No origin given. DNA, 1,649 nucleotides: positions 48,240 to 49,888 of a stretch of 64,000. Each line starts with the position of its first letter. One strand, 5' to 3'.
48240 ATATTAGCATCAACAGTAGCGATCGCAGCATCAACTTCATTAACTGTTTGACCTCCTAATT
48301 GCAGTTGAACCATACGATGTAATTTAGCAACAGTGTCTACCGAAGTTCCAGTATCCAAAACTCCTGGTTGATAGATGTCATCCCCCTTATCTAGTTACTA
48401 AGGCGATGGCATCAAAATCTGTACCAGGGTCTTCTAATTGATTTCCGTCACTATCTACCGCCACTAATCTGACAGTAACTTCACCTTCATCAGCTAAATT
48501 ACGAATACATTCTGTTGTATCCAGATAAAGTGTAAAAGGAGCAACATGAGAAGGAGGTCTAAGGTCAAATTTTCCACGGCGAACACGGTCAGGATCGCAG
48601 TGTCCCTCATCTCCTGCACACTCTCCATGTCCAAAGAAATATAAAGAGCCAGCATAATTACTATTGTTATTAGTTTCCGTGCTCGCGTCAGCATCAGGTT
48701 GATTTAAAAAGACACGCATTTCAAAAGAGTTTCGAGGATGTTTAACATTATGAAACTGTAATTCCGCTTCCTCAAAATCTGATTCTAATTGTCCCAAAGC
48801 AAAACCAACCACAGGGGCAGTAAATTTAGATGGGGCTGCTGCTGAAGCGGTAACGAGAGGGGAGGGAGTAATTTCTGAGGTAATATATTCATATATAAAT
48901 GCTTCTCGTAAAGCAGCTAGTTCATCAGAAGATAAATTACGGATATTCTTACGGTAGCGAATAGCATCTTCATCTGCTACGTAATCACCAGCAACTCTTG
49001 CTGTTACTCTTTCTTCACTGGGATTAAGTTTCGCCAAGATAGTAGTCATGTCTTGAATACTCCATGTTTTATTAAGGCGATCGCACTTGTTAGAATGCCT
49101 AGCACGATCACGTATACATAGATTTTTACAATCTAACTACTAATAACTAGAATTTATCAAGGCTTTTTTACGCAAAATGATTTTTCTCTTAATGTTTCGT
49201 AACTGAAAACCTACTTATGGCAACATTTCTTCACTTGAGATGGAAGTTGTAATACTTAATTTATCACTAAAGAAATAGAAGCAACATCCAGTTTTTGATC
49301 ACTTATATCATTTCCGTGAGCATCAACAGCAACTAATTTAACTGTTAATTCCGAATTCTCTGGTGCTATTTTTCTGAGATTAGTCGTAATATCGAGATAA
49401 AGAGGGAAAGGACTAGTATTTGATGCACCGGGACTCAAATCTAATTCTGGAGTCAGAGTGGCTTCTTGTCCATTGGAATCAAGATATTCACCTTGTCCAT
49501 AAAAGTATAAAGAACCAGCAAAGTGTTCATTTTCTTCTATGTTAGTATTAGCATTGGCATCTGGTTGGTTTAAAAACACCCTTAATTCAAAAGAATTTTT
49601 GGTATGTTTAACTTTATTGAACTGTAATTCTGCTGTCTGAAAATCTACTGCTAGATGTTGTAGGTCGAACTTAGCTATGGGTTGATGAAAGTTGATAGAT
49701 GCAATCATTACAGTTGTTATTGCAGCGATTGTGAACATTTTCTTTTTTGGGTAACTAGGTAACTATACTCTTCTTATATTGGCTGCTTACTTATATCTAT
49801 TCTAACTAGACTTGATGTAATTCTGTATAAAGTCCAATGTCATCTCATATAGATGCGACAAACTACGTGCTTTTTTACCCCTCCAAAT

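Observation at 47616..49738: Tyrosinase + free shield-domain paralogue + trypsin-like protease + pro-domain-like mini-protein: candidate protease-activated phenoloxidase module, decayed here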

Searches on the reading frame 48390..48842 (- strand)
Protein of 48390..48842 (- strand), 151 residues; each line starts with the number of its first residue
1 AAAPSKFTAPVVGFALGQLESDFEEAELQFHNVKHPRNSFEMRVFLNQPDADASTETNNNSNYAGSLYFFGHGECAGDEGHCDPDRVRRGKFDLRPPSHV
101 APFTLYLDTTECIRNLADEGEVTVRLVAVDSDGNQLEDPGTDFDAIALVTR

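Call 36: search_protein_representatives(alignment_id=A2)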
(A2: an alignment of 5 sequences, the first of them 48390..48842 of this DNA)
Query: 5 sequences, 148 profile positions. Proteins with E-value up to 0.001 (for the whole library): 699; up to 1e-10: 454; up to 1e-30: 63. The best 150 are listed.
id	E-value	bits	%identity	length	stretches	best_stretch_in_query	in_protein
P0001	1.1e-65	236.0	-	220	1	2-148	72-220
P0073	1.0e-47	177.8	-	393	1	8-147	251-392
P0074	4.9e-46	172.3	-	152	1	1-148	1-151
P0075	3.0e-44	166.5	-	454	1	2-146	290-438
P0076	3.9e-41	156.4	-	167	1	2-147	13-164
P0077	5.9e-39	149.3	-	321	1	7-148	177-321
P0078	1.2e-38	148.4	-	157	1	1-148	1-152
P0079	1.5e-38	148.0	-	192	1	1-147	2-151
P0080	4.3e-38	146.5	-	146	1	6-113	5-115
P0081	9.0e-38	145.5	-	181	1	3-148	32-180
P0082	1.2e-37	145.1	-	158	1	12-148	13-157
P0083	1.9e-37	144.5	-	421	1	9-146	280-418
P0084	3.3e-37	143.7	-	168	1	21-148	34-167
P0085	3.5e-37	143.6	-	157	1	9-148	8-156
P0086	3.7e-37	143.5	-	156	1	12-142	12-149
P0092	5.7e-36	139.7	-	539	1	14-147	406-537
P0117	6.4e-32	126.5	-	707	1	18-146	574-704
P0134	1.0e-30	122.6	-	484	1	7-145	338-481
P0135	1.3e-30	122.3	-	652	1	20-145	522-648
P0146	1.2e-29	119.2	-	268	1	17-145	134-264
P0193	8.2e-26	106.7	-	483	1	17-147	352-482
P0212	5.9e-25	103.9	-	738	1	16-131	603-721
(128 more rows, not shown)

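Call 38: search_protein_families(library=pfam, proteins=[P0092, P0117, P0135, P0212, P0146, P0073, P0134, P0193, P0083, P0074], max_evalue=0.01)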
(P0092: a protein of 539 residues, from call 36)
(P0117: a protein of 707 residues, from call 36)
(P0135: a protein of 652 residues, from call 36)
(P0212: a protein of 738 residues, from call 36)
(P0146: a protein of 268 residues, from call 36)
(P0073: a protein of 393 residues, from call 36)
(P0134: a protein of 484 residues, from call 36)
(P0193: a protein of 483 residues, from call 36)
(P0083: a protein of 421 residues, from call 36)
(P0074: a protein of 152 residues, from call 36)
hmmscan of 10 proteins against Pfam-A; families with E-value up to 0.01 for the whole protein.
P0092 (539 aa): 2 families
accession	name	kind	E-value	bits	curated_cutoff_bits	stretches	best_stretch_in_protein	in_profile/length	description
PF00264.25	Tyrosinase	-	1.3e-37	130.6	22.6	2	280-345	147-213/214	Common central domain of tyrosinase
PF25271.1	DUF7868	-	0.001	19.5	25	0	418-461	51-92/158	Domain of unknown function (DUF7868)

P0117 (707 aa): 1 family
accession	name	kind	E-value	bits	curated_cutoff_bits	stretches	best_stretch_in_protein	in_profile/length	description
PF00264.25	Tyrosinase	-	1.8e-36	127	22.6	1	252-511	4-214/214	Common central domain of tyrosinase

P0135 (652 aa): 2 families
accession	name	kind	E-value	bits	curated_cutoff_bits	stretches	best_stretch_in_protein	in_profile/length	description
PF00264.25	Tyrosinase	-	1.6e-35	123.9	22.6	1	214-456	2-213/214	Common central domain of tyrosinase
PF18132.6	Tyrosinase_C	-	0.0063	17.6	26.9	0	537-573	14-51/121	Tyrosinase C-terminal domain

P0212 (738 aa): 2 families
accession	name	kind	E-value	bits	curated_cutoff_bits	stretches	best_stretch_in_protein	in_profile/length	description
PF00264.25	Tyrosinase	-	3e-31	109.9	22.6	1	247-541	22-213/214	Common central domain of tyrosinase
PF25271.1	DUF7868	-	0.00051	20.5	25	0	605-656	43-92/158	Domain of unknown function (DUF7868)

P0146 (268 aa): 2 families
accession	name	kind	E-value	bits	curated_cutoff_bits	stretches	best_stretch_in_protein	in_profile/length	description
PF00561.26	Abhydrolase_1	-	1.9e-07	31.5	25.8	1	36-88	2-48/245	alpha/beta hydrolase fold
PF12697.13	Abhydrolase_6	-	0.0015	19.7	26.3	1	37-83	1-50/217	Alpha/beta hydrolase family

P0073 (393 aa): 1 family
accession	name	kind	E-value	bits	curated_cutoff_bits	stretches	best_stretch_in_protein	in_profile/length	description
PF00264.25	Tyrosinase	-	1.7e-20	74.8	22.6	1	145-197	153-213/214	Common central domain of tyrosinase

P0134 (484 aa): 1 family
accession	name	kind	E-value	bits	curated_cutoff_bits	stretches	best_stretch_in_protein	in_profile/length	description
PF00264.25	Tyrosinase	-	2.8e-34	119.8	22.6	1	94-277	3-214/214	Common central domain of tyrosinase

P0193 (483 aa): 2 families
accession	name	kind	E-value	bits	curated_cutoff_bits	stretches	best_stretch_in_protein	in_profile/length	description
PF00264.25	Tyrosinase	-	1.4e-35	124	22.6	2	222-287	152-212/214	Common central domain of tyrosinase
PF25271.1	DUF7868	-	0.0067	16.9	25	0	346-404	36-92/158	Domain of unknown function (DUF7868)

P0083 (421 aa): 1 family
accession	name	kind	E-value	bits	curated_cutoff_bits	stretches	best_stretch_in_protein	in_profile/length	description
PF00264.25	Tyrosinase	-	1.2e-37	130.8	22.6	1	48-220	2-213/214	Common central domain of tyrosinase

P0074 (152 aa): 0 families

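Call 42: find_related_loci(query=A6, collection=genome_contigs, flank=10000)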
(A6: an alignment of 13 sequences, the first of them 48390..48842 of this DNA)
Query A6 (151 aa) in genome_contigs; peptide patterns used: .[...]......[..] (x = any residue, [..] = any of these).
314 stretches matched a pattern; 242 encode a relative of the query (tblastn E <= 1e-3); the best 80 are kept; 80 distinct loci.
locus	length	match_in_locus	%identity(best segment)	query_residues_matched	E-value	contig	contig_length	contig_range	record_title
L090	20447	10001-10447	67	3-151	3e-64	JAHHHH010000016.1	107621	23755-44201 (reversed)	MAG: Iphinoe sp. HA4291-MV1 scaffold_143_c1, whole genome shotgun sequence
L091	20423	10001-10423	42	11-149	1e-32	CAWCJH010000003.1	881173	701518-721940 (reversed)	MAG: Candidatus Eremiobacteraeota bacterium isolate MFD09603.bin.1.377 genome assembly, contig: contig_34232, whole geno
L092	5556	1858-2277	40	11-148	2e-30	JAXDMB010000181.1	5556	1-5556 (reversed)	MAG: Vulcanimicrobiota bacterium isolate BP_631 scaffold_1862990, whole genome shotgun sequence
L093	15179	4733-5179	39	1-150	2e-30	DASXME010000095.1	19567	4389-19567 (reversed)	MAG TPA_asm: Streptosporangiaceae bacterium isolate SMAG_U5320 k141_1903350, whole genome shotgun sequence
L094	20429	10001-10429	39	7-150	4e-29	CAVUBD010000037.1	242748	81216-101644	MAG: uncultured Actinomycetes bacterium isolate MFD01872.bin.2.20 genome assembly, contig: contig_90788, whole genome sh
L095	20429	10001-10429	38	7-150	1e-27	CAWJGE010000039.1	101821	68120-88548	MAG: uncultured Actinomycetota bacterium isolate MFD05377.bin.2.113 genome assembly, contig: contig_90285, whole genome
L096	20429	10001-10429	36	7-150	6e-28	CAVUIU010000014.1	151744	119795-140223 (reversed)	MAG: uncultured Actinomycetes bacterium isolate MFD01872.bin.1.40 genome assembly, contig: contig_193438, whole genome s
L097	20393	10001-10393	41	19-150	2e-27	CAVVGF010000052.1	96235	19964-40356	MAG: uncultured Actinomycetes bacterium isolate MFD01138.bin.3.73 genome assembly, contig: contig_55817, whole genome sh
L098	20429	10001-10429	38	7-150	3e-27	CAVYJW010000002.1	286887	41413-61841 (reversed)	MAG: uncultured Actinomycetes bacterium isolate MFD05580.bin.2.4 genome assembly, contig: contig_14824, whole genome sho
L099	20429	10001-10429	39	7-150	4e-27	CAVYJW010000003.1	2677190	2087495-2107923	MAG: uncultured Actinomycetes bacterium isolate MFD05580.bin.2.4 genome assembly, contig: contig_1534, whole genome shot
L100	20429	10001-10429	37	7-150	1e-26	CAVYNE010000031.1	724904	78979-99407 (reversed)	MAG: uncultured Actinomycetes bacterium isolate MFD05705.bin.2.99 genome assembly, contig: contig_4896, whole genome sho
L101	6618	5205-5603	42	21-150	2e-26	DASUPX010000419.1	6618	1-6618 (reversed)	MAG TPA_asm: Rubrobacter sp. isolate SMAG_U1666 k141_380340, whole genome shotgun sequence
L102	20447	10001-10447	44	4-149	4e-36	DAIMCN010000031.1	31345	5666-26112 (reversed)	MAG TPA_asm: Candidatus Cybelea sp. isolate CTOTU26335 NODE_332_length_31345_cov_8.792969, whole genome shotgun sequence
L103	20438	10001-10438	36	5-150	2e-26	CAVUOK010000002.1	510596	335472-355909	MAG: uncultured Actinomycetes bacterium isolate MFD04212.bin.2.126 genome assembly, contig: contig_12697, whole genome s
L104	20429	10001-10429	37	7-150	2e-26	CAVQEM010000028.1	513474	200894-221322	MAG: uncultured Actinomycetes bacterium isolate MFD02472.bin.3.252 genome assembly, contig: contig_2443, whole genome sh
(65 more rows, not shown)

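Call 48: search_solved_structures(query=A5, max_evalue=10, show_alignments=2)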
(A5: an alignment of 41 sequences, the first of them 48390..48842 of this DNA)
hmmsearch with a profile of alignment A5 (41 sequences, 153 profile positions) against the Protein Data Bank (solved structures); distinct sequences matched with E-value up to 10: 3.
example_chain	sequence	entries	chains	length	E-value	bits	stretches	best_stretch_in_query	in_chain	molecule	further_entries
7xio_A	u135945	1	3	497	0.0077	19.2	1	31-72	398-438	Polyphenol oxidase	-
6hqi_A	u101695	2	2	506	0.32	13.9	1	15-82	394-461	Polyphenol oxidase A, chloroplastic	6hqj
9r2l_A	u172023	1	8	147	0.67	12.9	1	89-139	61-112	N37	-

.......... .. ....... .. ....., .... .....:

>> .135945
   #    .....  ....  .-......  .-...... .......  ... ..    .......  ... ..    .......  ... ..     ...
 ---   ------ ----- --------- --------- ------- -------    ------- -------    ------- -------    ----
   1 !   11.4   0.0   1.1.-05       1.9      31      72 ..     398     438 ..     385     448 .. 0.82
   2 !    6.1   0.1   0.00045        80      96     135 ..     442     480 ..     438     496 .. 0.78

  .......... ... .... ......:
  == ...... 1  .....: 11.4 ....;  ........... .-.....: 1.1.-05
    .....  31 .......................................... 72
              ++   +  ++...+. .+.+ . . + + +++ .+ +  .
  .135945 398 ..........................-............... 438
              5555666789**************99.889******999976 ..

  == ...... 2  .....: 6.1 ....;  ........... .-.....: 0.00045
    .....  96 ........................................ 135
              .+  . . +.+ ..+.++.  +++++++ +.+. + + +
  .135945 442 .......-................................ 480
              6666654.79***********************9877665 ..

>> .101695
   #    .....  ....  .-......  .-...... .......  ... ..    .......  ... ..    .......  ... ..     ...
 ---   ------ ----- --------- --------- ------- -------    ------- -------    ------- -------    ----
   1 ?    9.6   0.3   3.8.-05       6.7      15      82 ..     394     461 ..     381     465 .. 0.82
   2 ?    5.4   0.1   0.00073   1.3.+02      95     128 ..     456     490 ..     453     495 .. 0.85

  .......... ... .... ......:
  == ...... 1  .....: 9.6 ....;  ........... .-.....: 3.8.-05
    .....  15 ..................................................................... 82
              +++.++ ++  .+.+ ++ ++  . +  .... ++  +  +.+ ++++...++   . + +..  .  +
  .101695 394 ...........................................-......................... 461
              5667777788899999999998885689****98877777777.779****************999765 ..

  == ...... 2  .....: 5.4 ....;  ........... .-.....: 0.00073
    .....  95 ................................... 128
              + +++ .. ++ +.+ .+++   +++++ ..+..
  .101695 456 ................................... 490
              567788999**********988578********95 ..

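Call 59: predict_structure(alignment_id=A2)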
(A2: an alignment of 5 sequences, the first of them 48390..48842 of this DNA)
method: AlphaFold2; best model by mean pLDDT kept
length: 151 residues; sequences in the alignment: 5
mean_pLDDT: 70.8   pTM: 0.68
mean pLDDT of the five models: 70.8, 70.7, 70.5, 70.3, 70.2
residues with pLDDT >= 90: 20; 70-90: 71; 50-70: 24; < 50: 36
segments of 3 or more residues with pLDDT < 50: 1-3, 5-9, 73-100
pLDDT, mean of each block of 10 residues (from residue 1): 50 64 83 72 90 90 87 41 38 40 78 79 88 82 80 83
secondary structure, 60 per line:
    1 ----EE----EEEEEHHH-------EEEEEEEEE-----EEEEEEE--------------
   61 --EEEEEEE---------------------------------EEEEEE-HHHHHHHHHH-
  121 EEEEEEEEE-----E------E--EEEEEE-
elements in order: E11-15 E26-34 E40-46 E63-69 E103-108 H110-119 E121-129 E145-150

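Call 63: fold_search(model_id=the predicted structure, library=pdb)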
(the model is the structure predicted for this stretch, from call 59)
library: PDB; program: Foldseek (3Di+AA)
matches with E <= 10: 639; with E <= 0.001: 8
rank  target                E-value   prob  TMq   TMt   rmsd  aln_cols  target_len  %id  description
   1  7xio_A                2.6e-05  1.00  0.60  0.23   3.6       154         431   20  Crystal structure of TYR from Ralstonia (released 2023-04-19)
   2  7xio_C                6.3e-05  1.00  0.57  0.22   4.1       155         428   20  Crystal structure of TYR from Ralstonia (released 2023-04-19)
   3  7xio_B                1.1e-04  1.00  0.61  0.24   3.6       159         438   18  Crystal structure of TYR from Ralstonia (released 2023-04-19)
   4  4z14_E                4.4e-04  1.00  0.48  0.18   6.2       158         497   16  Recombinantly expressed latent aurone synthase (polyphenol oxidase) (released 2016-06-29)
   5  4z14_C                4.9e-04  1.00  0.50  0.18   6.2       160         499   18  Recombinantly expressed latent aurone synthase (polyphenol oxidase) (released 2016-06-29)
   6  4z12_A                5.9e-04  1.00  0.50  0.18   6.0       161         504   17  Recombinantly expressed latent aurone synthase (polyphenol oxidase) co-crystallized with hexatungstotellurate(VI) (released 2016-03-23)
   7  6hqj                  8.3e-04  1.00  0.49  0.18   4.8       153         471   20  apo-form of polyphenol oxidase from Solanum lycopersicum (released 2019-03-20)
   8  4z14_F                8.8e-04  1.00  0.48  0.18   6.2       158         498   17  Recombinantly expressed latent aurone synthase (polyphenol oxidase) (released 2016-06-29)
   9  4z14_D                1.1e-03  1.00  0.50  0.18   6.1       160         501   18  Recombinantly expressed latent aurone synthase (polyphenol oxidase) (released 2016-06-29)
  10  4z13_A                1.1e-03  1.00  0.48  0.17   6.3       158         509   17  Recombinantly expressed latent aurone synthase (polyphenol oxidase) co-crystallized with hexatungstotellurate(VI) and  (released 2016-03-23)
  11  6elt                  1.6e-03  1.00  0.47  0.53   7.5       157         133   14  C-terminal domain of MdPPO1 upon self-cleavage (Ccleaved-domain) (released 2019-03-20)
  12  4z13_B                1.7e-03  1.00  0.48  0.17   7.2       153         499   18  Recombinantly expressed latent aurone synthase (polyphenol oxidase) co-crystallized with hexatungstotellurate(VI) and  (released 2016-03-23)
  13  4z14_B                1.7e-03  1.00  0.48  0.17   6.8       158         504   18  Recombinantly expressed latent aurone synthase (polyphenol oxidase) (released 2016-06-29)
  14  5hlz_A                1.8e-03  1.00  0.45  0.35   6.4       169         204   13  Structure of Pro-Activin A Complex at 2.85 A resolution (released 2016-07-13)
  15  4z14_H                1.9e-03  1.00  0.49  0.18   6.5       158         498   18  Recombinantly expressed latent aurone synthase (polyphenol oxidase) (released 2016-06-29)
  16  4z11_C                2.0e-03  1.00  0.52  0.18   7.0       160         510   16  Latent aurone synthase (polyphenol oxidase) from natural source (released 2016-03-23)
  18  6elv                  2.3e-03  1.00  0.43  0.48   7.2       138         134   16  Recombinantly expressed C-terminal domain of MdPPO1 (Csole-domain) (released 2019-03-20)
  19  4z11_D                2.7e-03  1.00  0.49  0.18   6.3       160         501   18  Latent aurone synthase (polyphenol oxidase) from natural source (released 2016-03-23)
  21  4z11_B                3.0e-03  1.00  0.51  0.18   5.1       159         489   15  Latent aurone synthase (polyphenol oxidase) from natural source (released 2016-03-23)
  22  4z11_A                3.2e-03  1.00  0.49  0.17   6.9       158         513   18  Latent aurone synthase (polyphenol oxidase) from natural source (released 2016-03-23)
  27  6els                  9.2e-03  1.00  0.51  0.20   4.7       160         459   13  Structure of latent apple tyrosinase (MdPPO1) (released 2019-03-20)
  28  8b74                  1.2e-02  1.00  0.50  0.20   7.7       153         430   15  Tyrosinase from halophilic bacterium Hahella sp. CCB MM4 (released 2023-10-11)
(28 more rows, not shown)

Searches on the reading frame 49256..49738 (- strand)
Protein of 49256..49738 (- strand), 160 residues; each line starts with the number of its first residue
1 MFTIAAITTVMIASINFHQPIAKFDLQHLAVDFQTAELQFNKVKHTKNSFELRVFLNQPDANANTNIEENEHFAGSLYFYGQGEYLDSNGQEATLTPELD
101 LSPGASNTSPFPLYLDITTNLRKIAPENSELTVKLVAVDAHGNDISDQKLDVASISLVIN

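Call 3: search_protein_families(library=pfam, proteins=[window:49256-49738:-], max_evalue=1)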
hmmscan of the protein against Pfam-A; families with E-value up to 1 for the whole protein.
window:49256-49738:- (160 aa): 2 families
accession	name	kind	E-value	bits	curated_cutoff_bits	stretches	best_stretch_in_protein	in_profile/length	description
PF25271.1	DUF7868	-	0.00042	20.8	25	1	26-82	39-93/158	Domain of unknown function (DUF7868)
PF12143.14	PPO1_KFDV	-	0.025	15.1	26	1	41-82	35-76/130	Chloroplastic Polyphenol Oxidase C-terminal domain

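Call 4: search_protein_families(library=ncbifam, proteins=[window:49256-49738:-], max_evalue=1)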
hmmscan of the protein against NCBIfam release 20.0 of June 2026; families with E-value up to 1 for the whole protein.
window:49256-49738:- (160 aa): 0 families

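Call 79: list_cluster_members(proteins=[P0001, P0005, window:49256-49738:-, window:47616-47837:-])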
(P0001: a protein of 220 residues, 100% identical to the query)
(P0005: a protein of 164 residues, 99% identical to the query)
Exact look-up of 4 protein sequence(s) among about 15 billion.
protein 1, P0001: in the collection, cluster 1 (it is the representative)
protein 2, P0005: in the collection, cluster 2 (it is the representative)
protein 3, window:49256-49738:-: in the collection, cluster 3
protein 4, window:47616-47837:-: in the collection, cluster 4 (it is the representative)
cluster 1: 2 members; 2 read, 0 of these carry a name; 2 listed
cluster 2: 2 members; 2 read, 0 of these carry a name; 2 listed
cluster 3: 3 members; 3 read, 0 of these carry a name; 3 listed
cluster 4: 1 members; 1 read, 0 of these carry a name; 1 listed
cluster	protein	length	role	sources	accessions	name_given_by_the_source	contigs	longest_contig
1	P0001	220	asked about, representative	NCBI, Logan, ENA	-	-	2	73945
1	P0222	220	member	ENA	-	-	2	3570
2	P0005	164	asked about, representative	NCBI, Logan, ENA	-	-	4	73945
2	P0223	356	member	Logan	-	-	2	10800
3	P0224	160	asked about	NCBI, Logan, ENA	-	-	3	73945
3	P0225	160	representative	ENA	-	-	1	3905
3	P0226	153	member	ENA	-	-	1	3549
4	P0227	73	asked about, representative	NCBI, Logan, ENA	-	-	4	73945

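Call 84: search_protein_families(library=padloc, proteins=[P0223, L254:6664-7983:+, window:49256-49738:-], max_evalue=0.01)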
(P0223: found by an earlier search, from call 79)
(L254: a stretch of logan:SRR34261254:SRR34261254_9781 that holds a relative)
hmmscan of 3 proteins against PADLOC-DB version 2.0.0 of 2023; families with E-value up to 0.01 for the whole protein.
P0223 (356 aa): 0 families

L254:6664-7983:+ (439 aa): 0 families

window:49256-49738:- (160 aa): 0 families

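Call 85: search_protein_families(library=pfam, proteins=[P0223, L254:6664-7983:+], max_evalue=0.01)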
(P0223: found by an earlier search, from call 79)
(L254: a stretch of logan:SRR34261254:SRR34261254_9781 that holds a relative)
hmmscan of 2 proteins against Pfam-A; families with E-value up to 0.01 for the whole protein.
P0223 (356 aa): 4 families
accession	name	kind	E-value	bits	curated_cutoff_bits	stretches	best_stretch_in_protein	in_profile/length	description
PF25819.1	Nal1_C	-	9.8e-05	22.1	26.1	1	251-324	151-216/268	Nal1 C-terminal domain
PF08192.17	Peptidase_S64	-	0.00049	19.1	23.6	1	225-328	588-653/692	Peptidase family S64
PF25608.1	NAL1_N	-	0.0022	18.1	27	1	52-94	27-69/80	NARROW LEAF 1 N-terminal domain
PF00949.27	Peptidase_S7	-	0.008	16.5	20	0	310-348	95-128/131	Peptidase S7, Flavivirus NS3 serine protease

L254:6664-7983:+ (439 aa): 2 families
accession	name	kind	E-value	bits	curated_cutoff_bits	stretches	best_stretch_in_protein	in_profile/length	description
PF00264.25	Tyrosinase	-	2.1e-42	146.3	22.6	1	62-238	3-213/214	Common central domain of tyrosinase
PF25271.1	DUF7868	-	0.00018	21.9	25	1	306-361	41-94/158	Domain of unknown function (DUF7868)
